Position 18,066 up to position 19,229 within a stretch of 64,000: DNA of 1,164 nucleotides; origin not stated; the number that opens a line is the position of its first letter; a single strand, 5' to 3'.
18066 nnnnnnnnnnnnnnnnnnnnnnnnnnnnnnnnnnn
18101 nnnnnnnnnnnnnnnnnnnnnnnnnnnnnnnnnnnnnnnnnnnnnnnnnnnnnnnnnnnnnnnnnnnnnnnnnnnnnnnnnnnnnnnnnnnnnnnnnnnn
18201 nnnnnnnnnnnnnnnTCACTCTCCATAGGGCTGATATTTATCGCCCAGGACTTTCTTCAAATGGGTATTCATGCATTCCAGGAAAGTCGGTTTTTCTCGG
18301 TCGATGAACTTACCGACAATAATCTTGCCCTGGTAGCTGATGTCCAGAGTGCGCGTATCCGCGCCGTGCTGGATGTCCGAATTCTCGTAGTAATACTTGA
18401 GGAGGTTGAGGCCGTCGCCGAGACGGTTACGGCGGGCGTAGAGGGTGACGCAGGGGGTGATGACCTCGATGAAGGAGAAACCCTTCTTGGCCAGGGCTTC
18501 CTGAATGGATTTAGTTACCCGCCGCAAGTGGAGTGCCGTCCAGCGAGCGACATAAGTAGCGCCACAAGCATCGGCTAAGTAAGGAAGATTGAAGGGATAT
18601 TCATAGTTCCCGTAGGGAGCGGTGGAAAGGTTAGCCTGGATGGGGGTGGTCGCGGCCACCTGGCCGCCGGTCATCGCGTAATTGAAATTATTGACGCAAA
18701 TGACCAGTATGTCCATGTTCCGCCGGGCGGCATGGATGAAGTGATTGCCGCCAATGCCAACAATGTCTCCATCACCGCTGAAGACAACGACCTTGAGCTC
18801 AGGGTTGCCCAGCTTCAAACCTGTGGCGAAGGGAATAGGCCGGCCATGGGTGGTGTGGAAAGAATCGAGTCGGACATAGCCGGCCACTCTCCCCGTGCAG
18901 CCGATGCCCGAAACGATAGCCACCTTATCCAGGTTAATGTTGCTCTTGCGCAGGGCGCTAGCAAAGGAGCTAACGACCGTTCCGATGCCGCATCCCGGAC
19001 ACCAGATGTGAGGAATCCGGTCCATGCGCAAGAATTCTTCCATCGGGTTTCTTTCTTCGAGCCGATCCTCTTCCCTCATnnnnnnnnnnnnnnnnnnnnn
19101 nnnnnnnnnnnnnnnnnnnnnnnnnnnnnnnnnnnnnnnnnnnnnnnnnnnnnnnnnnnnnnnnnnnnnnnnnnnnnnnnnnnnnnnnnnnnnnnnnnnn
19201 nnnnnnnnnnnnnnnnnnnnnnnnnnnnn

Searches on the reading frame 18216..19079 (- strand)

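Call 5: search_protein_families(library=pfam, proteins=[window:18216-19079:-], max_evalue=0.001)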
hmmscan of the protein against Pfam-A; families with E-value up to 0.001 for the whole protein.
window:18216-19079:- (287 aa): 1 family
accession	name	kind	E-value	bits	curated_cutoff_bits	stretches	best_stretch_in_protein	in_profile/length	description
PF02775.26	TPP_enzyme_C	-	4.8e-32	111.3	21.9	1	68-206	21-151/151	Thiamine pyrophosphate enzyme, C-terminal TPP binding domain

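Call 6: search_protein_families(library=ncbifam, proteins=[window:18216-19079:-], max_evalue=0.001)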
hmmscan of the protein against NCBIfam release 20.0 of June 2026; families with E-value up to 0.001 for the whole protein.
window:18216-19079:- (287 aa): 24 families
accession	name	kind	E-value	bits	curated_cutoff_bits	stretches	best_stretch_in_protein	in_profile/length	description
NF007207.0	PRK09628.1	equivalog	7.1e-68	229.2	364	1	14-230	6-222/277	2-oxoglutarate ferredoxin oxidoreductase subunit beta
NF008820.0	PRK11866.1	equivalog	7.5e-66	222.4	402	1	18-276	10-267/287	2-oxoacid ferredoxin oxidoreductase subunit beta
TIGR02177.1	PorB_KorB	subfamily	2.3e-59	201.2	261.9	1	25-213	2-190/286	2-oxoacid:acceptor oxidoreductase, beta subunit, pyruvate/2-ketoisovalerate family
NF041171.1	Oxoac_fdxbeta_Archa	equivalog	2.3e-56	191.3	423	1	26-213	5-192/296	2-oxoacid:ferredoxin oxidoreductase subunit beta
NF008821.0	PRK11869.1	equivalog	2.8e-55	187.2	438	1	14-272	4-259/286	2-oxoacid ferredoxin oxidoreductase subunit beta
NF008818.0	PRK11864.1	subfamily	2.5e-18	66.3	405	1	24-212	18-210/300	3-methyl-2-oxobutanoate dehydrogenase subunit beta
NF008819.1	PRK11865.1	equivalog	1.8e-17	63.5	405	1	24-213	18-215/300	pyruvate synthase subunit PorB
NF045766.1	PhenlGlyoxDHPadI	equivalog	2.4e-12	46.3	700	1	94-213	231-357/443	NADH-dependent phenylglyoxylate dehydrogenase subunit beta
TIGR03336.1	IOR_alpha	equivalog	1.4e-11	43.5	650.9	1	21-214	353-535/595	indolepyruvate ferredoxin oxidoreductase subunit alpha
NF045792.1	OxalOxredbeta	equivalog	4.1e-09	35.9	590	1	95-211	102-226/311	oxalate oxidoreductase subunit beta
TIGR03846.1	sulfopy_beta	equivalog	6.8e-08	32.6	221.5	1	81-145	47-111/182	sulfopyruvate decarboxylase subunit beta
TIGR02176.1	pyruv_ox_red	equivalog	4.5e-07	28.1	911.35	1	99-212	958-1072/1167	pyruvate:ferredoxin (flavodoxin) oxidoreductase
NF004813.0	PRK06163.1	equivalog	1.7e-06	27.9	240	1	53-145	30-126/202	hypothetical protein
NF006052.0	PRK08199.1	subfamily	2.5e-05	22.8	539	1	79-134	418-472/559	thiamine pyrophosphate protein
NF009122.0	PRK12474.1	subfamily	2.6e-05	23.2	835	1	77-207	390-517/518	hypothetical protein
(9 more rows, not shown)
